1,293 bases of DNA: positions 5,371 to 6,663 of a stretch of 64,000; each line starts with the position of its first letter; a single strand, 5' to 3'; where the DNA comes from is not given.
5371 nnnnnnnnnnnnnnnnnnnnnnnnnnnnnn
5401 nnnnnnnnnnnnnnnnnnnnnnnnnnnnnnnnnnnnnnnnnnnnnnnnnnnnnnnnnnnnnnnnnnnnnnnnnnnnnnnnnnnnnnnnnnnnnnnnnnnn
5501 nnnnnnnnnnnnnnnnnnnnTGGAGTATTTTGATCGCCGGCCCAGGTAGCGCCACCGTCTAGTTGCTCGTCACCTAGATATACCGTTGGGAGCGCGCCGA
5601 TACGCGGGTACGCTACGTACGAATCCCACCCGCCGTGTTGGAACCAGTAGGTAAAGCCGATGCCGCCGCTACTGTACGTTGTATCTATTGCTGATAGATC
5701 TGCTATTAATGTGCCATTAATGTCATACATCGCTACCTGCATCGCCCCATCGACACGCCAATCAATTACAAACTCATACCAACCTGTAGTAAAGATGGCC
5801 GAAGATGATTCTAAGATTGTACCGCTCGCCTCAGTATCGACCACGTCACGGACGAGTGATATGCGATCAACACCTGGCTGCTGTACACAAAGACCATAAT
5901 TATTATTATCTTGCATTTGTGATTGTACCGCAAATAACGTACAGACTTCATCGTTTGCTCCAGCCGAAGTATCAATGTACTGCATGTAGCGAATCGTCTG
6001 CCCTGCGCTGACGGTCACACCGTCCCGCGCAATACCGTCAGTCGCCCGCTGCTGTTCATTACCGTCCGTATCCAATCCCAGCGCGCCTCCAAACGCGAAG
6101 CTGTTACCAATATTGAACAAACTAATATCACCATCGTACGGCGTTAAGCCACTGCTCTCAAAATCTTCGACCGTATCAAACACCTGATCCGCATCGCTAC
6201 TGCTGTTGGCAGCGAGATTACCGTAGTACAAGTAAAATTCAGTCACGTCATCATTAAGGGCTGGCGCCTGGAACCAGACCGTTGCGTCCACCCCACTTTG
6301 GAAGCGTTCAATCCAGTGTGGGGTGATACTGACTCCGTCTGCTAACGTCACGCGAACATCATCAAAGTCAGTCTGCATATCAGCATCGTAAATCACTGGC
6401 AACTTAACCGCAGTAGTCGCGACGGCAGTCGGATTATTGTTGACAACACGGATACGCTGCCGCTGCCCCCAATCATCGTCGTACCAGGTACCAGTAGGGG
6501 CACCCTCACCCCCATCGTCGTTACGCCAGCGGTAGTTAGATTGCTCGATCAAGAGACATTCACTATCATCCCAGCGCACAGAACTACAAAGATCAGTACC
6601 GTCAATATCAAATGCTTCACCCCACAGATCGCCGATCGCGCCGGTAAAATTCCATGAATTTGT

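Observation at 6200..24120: Six dispersed DUF2341-like plus LamG-like modules inside the giant gene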

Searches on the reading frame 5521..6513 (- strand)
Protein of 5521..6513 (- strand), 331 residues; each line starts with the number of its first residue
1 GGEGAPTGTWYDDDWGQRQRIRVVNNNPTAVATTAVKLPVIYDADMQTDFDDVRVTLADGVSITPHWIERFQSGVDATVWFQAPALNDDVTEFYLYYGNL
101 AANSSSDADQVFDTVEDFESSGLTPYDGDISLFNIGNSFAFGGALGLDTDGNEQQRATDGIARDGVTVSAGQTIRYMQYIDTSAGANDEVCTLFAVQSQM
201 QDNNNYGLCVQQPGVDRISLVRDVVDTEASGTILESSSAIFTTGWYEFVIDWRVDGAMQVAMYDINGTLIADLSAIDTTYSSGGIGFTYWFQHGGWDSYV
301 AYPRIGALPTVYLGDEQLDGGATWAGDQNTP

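Call 31: find_homologous_proteins(query=window:5521-6513:-, max_evalue=0.001)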
Query window:5521-6513:- (331 aa): 1 proteins with E <= 0.001 among 3143 candidates.
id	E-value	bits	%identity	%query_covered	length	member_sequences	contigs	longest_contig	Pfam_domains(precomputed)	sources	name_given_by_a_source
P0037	6.5e-50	188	55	48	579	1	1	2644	-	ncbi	ncbi:MAG: hypothetical protein AAFO91_01920, partial [Bacteroidota bacterium]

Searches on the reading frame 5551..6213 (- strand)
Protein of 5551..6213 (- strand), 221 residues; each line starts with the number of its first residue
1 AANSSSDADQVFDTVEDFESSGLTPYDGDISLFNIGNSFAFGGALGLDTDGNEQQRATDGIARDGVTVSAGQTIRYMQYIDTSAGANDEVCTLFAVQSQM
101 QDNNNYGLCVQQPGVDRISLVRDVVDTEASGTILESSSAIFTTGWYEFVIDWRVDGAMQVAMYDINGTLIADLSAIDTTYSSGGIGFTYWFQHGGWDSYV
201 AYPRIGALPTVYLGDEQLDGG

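Call 9: search_protein_families(library=pfam, proteins=[window:5551-6213:-], max_evalue=1)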
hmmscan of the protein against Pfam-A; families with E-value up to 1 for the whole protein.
window:5551-6213:- (221 aa): 1 family
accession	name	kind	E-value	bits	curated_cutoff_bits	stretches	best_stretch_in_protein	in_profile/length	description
PF22237.3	SO2946-like_C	-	0.067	13.6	27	1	128-173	83-129/163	SO2946-like, C-terminal domain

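Call 46: search_protein_representatives(protein=window:5551-6213:-)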
Query: 221 residues. Proteins with E-value up to 0.001 (for the whole library): 387; up to 1e-10: 88; up to 1e-30: 33. The best 150 are listed.
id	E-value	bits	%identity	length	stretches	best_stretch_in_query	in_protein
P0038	2.2e-139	478.4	100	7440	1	1-221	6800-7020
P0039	1.4e-65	237.1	55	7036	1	2-221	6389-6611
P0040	1.1e-61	224.3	50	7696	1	2-221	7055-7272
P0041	9.2e-60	218.1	51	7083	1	3-221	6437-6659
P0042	4.1e-59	215.9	51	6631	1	3-221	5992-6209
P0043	5.0e-59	215.7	49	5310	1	3-221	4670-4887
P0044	5.6e-59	215.5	49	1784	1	4-221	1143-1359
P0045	3.4e-58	212.9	47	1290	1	3-221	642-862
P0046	9.7e-58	211.5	49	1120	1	10-221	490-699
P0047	7.2e-57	208.6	48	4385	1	3-221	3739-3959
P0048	7.6e-57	208.5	49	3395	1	2-221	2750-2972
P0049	2.6e-56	206.8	48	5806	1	2-221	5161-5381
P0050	2.3e-53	197.2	47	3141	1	8-221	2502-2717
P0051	5.0e-53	196.0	49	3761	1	11-221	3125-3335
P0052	1.7e-52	194.3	47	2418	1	11-221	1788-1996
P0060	3.9e-42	160.4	42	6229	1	1-218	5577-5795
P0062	1.1e-40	155.7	43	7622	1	8-221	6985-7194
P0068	4.0e-38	147.3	29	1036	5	13-189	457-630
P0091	5.0e-18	81.6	34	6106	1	54-221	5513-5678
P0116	3.0e-12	62.7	32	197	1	14-199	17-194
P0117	5.9e-12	61.8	32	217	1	5-200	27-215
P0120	1.1e-11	60.8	31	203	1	14-203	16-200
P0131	2.5e-10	56.5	32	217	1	9-197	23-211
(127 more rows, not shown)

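Call 48: search_protein_families(library=pfam, proteins=[P0116, P0117, P0120, P0131, P0068], max_evalue=1)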
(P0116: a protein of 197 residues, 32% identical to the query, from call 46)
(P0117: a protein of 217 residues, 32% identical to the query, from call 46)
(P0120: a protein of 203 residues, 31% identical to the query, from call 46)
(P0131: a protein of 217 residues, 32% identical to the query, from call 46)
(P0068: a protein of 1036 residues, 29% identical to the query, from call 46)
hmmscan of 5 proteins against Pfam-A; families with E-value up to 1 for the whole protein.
P0116 (197 aa): 3 families
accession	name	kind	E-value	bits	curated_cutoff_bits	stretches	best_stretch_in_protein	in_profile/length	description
PF13385.13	Laminin_G_3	-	0.0093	16.6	27.6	1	70-175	16-112/151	Concanavalin A-like lectin/glucanases superfamily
PF22237.3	SO2946-like_C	-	0.018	15.5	27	1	123-174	83-136/163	SO2946-like, C-terminal domain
PF21923.1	BON_like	-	0.12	12.7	24.1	1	3-20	25-42/47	BON-like domain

P0117 (217 aa): 1 family
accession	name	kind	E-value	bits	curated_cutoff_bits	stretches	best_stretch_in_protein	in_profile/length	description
PF22237.3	SO2946-like_C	-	0.0077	16.7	27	1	154-197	96-139/163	SO2946-like, C-terminal domain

P0120 (203 aa): 1 family
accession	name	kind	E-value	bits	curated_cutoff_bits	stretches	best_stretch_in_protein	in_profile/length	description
PF22237.3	SO2946-like_C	-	3.1e-05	24.4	27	1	33-193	4-155/163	SO2946-like, C-terminal domain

P0131 (217 aa): 1 family
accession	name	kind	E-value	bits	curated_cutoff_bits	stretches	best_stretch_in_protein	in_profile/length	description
PF22237.3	SO2946-like_C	-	0.014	15.8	27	1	98-196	42-139/163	SO2946-like, C-terminal domain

P0068 (1036 aa): 3 families
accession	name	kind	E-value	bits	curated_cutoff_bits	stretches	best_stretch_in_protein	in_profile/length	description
PF22237.3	SO2946-like_C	-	4.1e-18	66.4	27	4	726-811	49-135/163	SO2946-like, C-terminal domain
PF02210.31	Laminin_G_2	-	0.00065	20.6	22.9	0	951-1015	31-99/126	Laminin G domain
PF18342.7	LytB_SH3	-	0.08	13.5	25.8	0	598-615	9-26/67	Endo-beta-N-acetylglucosaminidase LytB SH3 domain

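Call 58: list_cluster_members(proteins=[P0038, P0039, P0040, P0060, P0091, P0062])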
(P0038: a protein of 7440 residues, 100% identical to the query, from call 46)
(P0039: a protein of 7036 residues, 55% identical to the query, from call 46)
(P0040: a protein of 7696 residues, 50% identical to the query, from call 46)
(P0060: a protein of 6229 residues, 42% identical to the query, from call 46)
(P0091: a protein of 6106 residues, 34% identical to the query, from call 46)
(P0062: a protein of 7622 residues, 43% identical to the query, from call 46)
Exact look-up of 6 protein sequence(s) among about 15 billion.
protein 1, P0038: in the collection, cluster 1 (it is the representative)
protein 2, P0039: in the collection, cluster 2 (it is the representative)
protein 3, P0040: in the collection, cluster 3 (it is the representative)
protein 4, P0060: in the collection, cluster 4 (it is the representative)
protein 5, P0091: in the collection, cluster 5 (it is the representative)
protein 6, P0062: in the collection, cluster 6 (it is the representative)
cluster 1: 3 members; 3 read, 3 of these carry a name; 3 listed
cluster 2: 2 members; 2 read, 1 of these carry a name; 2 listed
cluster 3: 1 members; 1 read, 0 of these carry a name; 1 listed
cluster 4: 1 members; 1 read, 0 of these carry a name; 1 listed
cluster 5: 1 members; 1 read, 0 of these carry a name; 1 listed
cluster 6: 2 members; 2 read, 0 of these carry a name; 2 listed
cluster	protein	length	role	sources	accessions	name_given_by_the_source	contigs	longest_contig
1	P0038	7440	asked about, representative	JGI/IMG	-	hypothetical protein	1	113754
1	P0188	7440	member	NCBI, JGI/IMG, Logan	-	hypothetical protein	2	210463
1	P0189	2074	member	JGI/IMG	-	hypothetical protein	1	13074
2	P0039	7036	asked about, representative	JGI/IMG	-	hypothetical protein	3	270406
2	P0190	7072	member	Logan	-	-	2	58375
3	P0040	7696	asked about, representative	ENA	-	-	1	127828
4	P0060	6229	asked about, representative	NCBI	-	-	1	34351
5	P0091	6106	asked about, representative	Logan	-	-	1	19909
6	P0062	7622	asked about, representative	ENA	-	-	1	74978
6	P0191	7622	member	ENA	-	-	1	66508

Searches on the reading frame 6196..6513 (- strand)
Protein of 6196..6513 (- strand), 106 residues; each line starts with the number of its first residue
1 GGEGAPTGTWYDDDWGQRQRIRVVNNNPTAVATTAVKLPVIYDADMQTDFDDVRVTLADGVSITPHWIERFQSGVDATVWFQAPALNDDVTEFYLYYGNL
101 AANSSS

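Call 8: search_protein_families(library=pfam, proteins=[window:6196-6513:-], max_evalue=1)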
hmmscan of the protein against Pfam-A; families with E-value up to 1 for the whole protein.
window:6196-6513:- (106 aa): 1 family
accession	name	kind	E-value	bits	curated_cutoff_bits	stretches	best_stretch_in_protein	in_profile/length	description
PF10102.14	DUF2341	-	2.3e-08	34.8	23.4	1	49-105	1-58/84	Domain of unknown function (DUF2341)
